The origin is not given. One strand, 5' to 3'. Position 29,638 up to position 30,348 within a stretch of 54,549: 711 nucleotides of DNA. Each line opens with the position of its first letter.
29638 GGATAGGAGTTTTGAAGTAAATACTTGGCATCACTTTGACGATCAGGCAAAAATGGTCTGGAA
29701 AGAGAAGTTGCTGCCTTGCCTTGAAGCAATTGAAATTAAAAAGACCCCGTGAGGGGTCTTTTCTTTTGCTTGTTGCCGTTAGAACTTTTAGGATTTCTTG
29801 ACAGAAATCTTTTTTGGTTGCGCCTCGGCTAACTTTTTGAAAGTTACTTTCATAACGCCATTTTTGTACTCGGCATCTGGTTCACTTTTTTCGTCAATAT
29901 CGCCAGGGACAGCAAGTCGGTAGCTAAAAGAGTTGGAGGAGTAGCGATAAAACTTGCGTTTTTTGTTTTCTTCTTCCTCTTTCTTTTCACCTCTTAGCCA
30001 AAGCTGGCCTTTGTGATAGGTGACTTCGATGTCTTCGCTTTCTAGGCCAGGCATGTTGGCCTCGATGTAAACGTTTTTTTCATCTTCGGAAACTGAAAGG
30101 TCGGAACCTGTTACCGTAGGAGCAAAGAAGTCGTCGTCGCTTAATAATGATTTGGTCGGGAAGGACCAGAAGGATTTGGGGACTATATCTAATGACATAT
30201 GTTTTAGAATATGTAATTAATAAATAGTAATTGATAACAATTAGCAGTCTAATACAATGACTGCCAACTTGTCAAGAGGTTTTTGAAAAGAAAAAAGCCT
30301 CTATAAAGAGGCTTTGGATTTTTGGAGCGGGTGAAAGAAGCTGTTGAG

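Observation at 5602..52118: Strand-polar A-rich oligo-repeat, 15 copies, 8 of them in frame inside conserved housekeeping genes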

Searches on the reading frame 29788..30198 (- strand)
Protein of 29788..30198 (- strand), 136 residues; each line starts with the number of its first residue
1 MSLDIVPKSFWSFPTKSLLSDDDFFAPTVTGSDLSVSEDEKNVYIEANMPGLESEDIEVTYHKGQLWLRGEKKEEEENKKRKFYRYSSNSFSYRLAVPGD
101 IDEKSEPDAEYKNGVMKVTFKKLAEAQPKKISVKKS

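Call 64: search_protein_families(library=pfam, proteins=[window:29788-30198:-])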
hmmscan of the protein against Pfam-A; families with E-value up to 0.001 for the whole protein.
window:29788-30198:- (136 aa): 1 family
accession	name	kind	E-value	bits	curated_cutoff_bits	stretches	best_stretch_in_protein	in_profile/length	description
PF00011.27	HSP20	-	5.6e-16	58.9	20.8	1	37-133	3-101/102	Hsp20/alpha crystallin family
